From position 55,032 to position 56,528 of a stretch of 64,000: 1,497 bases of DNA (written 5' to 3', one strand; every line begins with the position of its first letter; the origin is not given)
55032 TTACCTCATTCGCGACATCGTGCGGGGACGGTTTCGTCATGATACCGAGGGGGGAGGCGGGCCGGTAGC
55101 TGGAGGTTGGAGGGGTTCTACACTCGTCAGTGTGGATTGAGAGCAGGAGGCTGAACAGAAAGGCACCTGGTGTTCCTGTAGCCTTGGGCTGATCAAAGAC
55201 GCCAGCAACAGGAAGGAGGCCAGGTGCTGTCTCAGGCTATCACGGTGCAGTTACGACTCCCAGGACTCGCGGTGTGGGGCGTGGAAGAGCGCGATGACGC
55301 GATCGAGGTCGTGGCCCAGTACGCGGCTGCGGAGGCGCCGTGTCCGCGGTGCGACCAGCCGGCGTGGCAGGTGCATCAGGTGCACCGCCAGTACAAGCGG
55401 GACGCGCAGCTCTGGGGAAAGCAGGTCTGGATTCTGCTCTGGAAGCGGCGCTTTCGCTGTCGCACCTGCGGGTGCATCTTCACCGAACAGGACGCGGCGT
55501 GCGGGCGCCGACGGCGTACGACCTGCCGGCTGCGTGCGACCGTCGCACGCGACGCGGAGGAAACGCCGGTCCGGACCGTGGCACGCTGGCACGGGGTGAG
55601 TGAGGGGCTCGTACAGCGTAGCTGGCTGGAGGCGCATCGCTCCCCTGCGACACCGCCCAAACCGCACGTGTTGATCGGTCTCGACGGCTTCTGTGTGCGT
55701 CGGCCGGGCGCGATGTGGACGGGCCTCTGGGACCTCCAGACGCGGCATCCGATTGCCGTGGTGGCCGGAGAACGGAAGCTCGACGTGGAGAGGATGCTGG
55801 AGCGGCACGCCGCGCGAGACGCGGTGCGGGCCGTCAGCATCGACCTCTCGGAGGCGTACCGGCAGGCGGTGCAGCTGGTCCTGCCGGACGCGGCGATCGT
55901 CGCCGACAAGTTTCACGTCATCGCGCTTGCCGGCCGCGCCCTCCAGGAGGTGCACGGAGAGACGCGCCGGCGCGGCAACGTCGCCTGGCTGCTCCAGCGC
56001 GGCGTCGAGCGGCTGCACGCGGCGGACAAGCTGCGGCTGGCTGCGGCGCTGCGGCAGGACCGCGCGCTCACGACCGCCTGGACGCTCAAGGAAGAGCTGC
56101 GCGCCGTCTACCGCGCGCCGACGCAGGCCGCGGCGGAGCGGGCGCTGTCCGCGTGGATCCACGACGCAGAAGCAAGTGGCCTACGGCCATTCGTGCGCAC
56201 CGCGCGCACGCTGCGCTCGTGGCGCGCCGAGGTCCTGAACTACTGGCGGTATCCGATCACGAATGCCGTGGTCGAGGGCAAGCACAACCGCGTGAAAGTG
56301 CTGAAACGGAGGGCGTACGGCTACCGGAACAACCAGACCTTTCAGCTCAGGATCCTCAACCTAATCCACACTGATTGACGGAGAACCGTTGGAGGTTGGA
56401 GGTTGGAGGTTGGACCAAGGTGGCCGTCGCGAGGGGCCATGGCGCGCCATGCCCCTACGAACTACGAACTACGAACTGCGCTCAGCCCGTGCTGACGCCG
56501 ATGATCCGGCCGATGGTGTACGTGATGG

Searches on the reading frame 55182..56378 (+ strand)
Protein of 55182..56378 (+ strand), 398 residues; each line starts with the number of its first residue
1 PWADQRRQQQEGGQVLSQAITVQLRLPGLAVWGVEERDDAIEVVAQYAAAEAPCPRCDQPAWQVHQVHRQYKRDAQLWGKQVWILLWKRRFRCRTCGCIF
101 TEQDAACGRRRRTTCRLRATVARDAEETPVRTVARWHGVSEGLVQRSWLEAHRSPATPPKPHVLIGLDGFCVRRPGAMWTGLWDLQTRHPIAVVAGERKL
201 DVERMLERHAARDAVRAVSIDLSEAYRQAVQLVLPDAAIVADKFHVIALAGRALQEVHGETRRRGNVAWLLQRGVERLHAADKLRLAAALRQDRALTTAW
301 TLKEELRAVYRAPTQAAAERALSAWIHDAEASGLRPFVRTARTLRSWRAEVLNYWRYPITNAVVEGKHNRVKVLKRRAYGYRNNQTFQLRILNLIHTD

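Call 65: search_protein_families(library=pfam, proteins=[window:55182-56378:+], max_evalue=0.0001)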
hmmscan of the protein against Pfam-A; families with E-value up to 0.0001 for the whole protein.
window:55182-56378:+ (398 aa): 3 families
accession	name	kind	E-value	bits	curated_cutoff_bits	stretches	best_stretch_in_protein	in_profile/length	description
PF01610.23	DDE_Tnp_ISL3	-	8.4e-55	186.6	23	1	165-391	1-240/240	Transposase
PF14690.11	Zn_ribbon_ISL3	-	8.1e-08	33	25.5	1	52-96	3-47/47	zinc-finger of transposase IS204/IS1001/IS1096/IS1165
PF13542.12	HTH_Tnp_ISL3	-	6.1e-06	26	27.4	1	109-146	8-45/51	Helix-turn-helix domain of transposase family ISL3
